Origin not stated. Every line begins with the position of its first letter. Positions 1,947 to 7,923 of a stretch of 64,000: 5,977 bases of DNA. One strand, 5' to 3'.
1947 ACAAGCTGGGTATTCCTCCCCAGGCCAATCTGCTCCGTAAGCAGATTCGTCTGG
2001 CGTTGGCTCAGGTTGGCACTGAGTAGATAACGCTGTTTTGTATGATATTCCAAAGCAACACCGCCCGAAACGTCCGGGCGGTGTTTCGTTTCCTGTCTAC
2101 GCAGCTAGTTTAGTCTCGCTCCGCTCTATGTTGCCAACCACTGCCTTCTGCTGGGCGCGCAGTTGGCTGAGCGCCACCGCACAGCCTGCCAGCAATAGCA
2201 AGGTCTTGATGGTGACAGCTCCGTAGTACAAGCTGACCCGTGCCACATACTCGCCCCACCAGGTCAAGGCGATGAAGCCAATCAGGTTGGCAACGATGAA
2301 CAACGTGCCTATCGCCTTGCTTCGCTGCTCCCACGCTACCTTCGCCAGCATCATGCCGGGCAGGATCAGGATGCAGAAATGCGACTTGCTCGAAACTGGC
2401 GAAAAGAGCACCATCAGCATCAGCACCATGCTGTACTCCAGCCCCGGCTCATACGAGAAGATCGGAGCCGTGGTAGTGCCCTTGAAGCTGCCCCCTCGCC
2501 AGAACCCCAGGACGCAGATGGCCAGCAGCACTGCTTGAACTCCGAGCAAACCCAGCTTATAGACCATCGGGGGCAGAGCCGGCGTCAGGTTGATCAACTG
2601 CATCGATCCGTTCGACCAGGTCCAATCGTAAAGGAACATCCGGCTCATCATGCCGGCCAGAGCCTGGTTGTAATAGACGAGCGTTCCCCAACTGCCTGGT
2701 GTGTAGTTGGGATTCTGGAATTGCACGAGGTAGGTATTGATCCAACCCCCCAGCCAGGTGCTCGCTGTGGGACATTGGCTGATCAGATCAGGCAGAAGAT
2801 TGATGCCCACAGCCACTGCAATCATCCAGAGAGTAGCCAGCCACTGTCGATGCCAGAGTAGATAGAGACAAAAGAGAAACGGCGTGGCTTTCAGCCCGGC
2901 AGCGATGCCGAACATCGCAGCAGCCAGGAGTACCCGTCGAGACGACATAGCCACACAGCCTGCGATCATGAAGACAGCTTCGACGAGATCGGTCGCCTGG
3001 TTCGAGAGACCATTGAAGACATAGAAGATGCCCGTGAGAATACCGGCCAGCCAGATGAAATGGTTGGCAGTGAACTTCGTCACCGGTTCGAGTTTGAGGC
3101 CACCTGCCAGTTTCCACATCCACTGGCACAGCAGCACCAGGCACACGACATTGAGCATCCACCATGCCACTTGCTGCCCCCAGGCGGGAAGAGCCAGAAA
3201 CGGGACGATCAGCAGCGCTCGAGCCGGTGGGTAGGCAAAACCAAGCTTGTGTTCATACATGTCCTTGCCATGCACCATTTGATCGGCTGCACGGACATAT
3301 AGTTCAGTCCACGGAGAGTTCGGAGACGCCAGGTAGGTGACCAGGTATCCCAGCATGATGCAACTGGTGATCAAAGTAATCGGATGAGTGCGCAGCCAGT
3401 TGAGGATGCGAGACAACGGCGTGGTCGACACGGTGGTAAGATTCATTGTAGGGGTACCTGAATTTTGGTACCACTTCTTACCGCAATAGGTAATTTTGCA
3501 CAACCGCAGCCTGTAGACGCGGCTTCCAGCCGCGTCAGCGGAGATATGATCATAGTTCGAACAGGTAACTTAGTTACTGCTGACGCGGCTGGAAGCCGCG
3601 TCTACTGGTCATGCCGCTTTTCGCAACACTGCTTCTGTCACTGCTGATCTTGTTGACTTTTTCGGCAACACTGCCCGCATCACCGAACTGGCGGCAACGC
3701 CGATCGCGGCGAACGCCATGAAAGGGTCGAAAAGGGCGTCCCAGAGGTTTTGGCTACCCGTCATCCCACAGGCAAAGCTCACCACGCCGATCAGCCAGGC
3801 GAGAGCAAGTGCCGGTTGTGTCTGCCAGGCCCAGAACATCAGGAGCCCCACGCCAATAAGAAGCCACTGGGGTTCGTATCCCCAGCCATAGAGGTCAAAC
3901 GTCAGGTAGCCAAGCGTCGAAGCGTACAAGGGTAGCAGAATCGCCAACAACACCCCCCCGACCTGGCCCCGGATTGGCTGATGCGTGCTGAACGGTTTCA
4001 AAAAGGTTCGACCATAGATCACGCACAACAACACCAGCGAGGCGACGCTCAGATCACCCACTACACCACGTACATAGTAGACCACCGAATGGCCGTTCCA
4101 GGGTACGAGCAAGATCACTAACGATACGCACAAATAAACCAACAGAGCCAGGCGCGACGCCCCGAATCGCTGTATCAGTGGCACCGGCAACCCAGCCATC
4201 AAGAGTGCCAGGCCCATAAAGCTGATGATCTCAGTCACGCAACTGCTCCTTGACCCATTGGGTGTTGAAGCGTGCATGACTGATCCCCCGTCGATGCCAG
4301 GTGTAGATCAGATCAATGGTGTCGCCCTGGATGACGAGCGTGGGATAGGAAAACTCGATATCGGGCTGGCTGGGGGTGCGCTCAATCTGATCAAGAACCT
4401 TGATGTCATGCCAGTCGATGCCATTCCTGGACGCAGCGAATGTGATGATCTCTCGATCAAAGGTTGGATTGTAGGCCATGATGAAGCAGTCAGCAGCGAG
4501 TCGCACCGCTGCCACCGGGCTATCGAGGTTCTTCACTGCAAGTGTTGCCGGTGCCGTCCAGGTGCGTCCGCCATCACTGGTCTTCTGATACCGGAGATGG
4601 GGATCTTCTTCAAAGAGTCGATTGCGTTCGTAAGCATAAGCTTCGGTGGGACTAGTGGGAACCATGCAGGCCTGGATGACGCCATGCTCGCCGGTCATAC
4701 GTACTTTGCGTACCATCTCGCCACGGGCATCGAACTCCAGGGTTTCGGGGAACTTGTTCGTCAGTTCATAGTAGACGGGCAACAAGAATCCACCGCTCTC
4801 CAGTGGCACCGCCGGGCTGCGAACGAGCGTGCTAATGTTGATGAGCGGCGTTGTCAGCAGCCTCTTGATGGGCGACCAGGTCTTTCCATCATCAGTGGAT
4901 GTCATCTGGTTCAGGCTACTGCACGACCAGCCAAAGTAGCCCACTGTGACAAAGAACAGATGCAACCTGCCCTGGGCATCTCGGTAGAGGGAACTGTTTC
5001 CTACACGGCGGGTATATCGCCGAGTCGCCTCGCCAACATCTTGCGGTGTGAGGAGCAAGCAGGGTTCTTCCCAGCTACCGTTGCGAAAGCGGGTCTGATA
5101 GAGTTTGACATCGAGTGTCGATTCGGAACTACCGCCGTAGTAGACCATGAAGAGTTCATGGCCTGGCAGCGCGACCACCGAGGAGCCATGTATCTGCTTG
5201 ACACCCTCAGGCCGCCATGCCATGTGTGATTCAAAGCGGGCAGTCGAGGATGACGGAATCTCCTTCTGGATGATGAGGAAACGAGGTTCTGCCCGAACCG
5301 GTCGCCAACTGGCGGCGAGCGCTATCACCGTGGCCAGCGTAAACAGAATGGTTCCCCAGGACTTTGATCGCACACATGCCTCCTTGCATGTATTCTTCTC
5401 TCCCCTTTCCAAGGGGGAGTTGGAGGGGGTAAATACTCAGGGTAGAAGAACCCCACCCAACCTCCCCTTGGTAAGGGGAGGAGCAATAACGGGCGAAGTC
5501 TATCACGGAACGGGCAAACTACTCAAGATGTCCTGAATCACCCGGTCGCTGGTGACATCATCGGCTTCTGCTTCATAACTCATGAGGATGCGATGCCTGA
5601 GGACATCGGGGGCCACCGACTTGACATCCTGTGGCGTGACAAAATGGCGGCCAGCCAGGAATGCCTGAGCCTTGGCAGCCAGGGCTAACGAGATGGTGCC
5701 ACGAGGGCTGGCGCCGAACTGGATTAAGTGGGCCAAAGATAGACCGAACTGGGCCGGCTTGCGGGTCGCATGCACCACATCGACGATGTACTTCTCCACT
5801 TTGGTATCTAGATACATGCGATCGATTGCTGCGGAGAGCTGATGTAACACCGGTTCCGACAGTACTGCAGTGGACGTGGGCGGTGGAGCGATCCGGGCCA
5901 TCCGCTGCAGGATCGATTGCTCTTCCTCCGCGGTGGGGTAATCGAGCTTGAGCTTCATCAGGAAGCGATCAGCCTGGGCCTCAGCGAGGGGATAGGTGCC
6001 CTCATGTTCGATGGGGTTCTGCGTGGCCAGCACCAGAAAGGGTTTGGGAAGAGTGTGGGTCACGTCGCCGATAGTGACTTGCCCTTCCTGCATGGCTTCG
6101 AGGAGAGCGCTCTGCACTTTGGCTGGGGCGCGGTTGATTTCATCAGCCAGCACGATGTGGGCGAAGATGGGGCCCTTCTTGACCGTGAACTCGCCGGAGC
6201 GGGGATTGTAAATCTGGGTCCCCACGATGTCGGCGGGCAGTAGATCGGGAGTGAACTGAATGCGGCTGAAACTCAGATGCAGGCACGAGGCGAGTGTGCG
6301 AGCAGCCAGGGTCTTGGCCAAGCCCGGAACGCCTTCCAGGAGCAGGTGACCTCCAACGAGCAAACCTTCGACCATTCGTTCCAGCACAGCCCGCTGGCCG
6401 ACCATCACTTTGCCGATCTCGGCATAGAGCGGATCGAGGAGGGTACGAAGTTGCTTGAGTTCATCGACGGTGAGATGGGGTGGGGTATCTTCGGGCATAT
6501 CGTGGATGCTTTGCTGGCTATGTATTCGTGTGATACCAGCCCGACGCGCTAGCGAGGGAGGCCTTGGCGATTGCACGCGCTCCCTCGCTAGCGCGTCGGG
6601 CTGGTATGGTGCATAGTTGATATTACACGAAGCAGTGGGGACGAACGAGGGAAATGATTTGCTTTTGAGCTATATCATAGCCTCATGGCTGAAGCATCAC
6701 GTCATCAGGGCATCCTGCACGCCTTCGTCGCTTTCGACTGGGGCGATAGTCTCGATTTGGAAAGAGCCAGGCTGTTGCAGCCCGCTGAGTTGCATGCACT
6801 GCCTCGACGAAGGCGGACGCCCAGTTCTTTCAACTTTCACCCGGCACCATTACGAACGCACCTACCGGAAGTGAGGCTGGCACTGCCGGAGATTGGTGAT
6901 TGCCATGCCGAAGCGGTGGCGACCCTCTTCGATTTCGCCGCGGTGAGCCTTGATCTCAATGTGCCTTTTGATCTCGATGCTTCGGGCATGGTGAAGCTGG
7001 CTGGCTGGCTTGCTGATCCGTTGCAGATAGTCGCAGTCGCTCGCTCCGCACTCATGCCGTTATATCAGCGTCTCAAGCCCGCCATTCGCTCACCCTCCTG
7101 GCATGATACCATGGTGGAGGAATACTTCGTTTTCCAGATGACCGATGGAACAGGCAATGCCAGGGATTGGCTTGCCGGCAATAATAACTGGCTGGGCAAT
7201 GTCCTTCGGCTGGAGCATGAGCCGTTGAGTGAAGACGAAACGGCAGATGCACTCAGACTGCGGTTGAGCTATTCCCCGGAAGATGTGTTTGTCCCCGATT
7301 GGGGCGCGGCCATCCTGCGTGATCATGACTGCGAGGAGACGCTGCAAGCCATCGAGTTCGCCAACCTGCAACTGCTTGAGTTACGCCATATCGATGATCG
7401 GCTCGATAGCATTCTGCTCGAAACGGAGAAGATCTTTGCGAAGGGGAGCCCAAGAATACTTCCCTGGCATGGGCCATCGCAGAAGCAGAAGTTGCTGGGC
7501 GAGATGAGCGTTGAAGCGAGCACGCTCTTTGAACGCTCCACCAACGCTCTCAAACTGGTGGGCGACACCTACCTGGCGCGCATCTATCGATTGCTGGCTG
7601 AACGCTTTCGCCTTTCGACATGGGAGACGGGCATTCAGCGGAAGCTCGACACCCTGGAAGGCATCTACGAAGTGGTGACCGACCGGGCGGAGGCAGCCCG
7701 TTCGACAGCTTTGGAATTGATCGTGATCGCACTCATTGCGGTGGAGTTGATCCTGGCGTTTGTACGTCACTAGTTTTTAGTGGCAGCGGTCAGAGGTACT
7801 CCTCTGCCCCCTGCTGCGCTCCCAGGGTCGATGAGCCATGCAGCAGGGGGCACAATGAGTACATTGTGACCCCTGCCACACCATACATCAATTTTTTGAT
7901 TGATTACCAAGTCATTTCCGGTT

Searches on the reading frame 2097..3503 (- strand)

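Call 45: search_protein_families(library=pfam, proteins=[window:2097-3503:-], max_evalue=0.0001)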
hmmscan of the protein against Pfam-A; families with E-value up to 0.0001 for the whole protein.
window:2097-3503:- (468 aa): 1 family
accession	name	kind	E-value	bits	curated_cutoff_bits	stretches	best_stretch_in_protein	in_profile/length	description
PF09594.16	GT87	-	2.6e-18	67.1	25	1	89-337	1-216/237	Glycosyltransferase family 87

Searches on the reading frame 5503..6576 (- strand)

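Call 100: search_protein_families(library=pfam, proteins=[window:5503-6576:-], max_evalue=0.01)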
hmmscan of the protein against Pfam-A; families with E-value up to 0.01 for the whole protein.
window:5503-6576:- (357 aa): 11 families
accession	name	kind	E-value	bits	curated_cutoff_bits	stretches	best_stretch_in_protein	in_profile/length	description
PF07726.17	AAA_3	-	9.3e-65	216.9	27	1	77-207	1-131/131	ATPase family associated with various cellular activities (AAA)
PF17863.7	AAA_lid_2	-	3.6e-23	81.5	22.7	1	284-350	8-74/74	AAA lid domain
PF07728.20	AAA_5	-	3.2e-13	50.3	22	1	77-205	1-139/139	AAA domain (dynein-related subfamily)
PF20030.5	bpMoxR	-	3.6e-12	46.2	27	1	51-225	7-180/205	MoxR domain in the MoxR-vWA-beta-propeller ternary systems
PF00493.29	MCM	-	0.00046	19.8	23.3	1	77-195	59-178/224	MCM P-loop domain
PF12852.13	Cupin_6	-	0.00074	19.8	26.7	1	32-74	130-175/183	Cupin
PF00004.35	AAA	-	0.00078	20.3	21.2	1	78-187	1-110/131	ATPase family associated with various cellular activities (AAA)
PF05496.18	RuvB_N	-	0.0026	17.9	27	0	77-168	35-114/159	Holliday junction DNA helicase RuvB P-loop domain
PF00158.32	Sigma54_activat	-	0.004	17.3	20.2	1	113-190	61-146/168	Sigma-54 interaction domain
PF01078.27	Mg_chelatase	-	0.0042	16.9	20.3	0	72-99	18-46/207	Magnesium chelatase, subunit ChlI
PF07724.20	AAA_2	-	0.0087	16.6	27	0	81-169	9-106/166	AAA domain (Cdc48 subfamily)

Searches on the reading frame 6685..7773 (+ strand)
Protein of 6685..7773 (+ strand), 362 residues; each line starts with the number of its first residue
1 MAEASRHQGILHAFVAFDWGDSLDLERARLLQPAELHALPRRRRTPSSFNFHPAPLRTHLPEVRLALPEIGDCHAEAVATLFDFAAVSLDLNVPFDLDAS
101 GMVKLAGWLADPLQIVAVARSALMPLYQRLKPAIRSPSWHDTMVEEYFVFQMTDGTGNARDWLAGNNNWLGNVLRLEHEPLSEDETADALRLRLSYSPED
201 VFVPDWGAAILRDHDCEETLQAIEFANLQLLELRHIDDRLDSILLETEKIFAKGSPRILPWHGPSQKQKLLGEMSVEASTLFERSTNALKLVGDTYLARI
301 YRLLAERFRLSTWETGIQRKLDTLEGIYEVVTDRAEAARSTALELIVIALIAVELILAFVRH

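Call 44: find_encoding_contigs(protein=window:6685-7773:+, flank=10000, max_places=1)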
Protein window:6685-7773:+ (362 aa): 1 contig read that carries it; 1 place shown.
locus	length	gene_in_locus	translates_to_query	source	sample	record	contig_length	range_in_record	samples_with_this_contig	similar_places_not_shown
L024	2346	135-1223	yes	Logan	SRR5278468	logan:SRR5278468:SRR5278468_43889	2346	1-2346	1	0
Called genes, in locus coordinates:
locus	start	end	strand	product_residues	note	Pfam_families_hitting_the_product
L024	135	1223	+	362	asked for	PF27233:MJ0711_N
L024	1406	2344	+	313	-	?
